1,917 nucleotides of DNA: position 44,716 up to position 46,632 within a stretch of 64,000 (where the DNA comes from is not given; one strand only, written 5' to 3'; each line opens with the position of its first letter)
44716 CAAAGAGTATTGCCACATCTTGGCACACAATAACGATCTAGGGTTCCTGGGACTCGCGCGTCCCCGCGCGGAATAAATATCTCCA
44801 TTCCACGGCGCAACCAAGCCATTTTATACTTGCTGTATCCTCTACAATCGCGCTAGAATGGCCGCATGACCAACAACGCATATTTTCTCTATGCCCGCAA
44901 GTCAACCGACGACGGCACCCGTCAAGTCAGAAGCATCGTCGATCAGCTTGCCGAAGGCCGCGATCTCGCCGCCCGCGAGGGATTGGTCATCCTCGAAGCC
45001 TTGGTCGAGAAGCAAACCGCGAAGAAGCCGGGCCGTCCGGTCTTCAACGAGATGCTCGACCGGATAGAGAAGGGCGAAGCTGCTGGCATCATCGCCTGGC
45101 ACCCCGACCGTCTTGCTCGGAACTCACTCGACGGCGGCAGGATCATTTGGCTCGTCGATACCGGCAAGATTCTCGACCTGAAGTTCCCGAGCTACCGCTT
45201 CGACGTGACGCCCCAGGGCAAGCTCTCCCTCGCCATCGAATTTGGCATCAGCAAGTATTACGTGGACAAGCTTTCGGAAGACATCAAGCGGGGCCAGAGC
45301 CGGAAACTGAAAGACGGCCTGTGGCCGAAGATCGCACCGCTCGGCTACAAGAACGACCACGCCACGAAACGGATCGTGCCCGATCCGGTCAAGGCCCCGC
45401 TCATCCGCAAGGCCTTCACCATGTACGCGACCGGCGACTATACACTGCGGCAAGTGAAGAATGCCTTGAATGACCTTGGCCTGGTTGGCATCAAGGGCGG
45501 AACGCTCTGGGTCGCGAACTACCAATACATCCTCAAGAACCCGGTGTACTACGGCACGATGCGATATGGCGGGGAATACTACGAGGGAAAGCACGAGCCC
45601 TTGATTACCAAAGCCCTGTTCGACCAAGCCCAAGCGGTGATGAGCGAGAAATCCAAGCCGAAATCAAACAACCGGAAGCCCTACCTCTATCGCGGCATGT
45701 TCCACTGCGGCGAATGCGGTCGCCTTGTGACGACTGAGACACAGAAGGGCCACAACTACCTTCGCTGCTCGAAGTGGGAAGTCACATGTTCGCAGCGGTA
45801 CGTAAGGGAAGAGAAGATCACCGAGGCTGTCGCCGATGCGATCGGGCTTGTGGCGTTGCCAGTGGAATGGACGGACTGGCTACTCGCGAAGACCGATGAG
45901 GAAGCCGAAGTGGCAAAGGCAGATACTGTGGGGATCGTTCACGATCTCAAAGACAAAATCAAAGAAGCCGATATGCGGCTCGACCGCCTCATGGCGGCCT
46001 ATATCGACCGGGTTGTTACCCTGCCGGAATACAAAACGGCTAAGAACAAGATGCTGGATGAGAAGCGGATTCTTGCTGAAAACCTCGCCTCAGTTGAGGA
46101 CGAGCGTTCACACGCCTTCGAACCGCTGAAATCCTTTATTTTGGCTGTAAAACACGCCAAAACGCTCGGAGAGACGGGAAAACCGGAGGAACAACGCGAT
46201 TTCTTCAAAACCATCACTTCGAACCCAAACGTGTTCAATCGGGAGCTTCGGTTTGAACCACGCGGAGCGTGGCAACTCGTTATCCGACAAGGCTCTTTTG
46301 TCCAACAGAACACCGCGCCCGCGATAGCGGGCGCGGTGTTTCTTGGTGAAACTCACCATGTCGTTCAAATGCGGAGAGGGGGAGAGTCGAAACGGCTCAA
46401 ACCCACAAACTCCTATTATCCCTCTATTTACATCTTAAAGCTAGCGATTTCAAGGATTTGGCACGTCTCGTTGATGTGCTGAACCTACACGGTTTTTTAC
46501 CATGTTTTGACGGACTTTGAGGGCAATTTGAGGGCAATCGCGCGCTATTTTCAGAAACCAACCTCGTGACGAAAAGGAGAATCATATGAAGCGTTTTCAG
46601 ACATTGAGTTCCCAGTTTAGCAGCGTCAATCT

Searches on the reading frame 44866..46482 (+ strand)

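Call 64: search_protein_families(library=pfam, proteins=[window:44866-46482:+], max_evalue=0.00001)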
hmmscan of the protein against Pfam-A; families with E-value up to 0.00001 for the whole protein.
window:44866-46482:+ (538 aa): 3 families
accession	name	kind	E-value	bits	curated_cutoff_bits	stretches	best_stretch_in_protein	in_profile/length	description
PF07508.19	Recombinase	-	1.5e-16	60.9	21.1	1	174-261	1-101/102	Recombinase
PF00239.26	Resolvase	-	1.7e-16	61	23.3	1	7-151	2-143/145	Resolvase, N terminal domain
PF13408.12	Zn_ribbon_recom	-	3.3e-09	37.4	25.3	1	274-326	1-57/58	Recombinase zinc beta ribbon domain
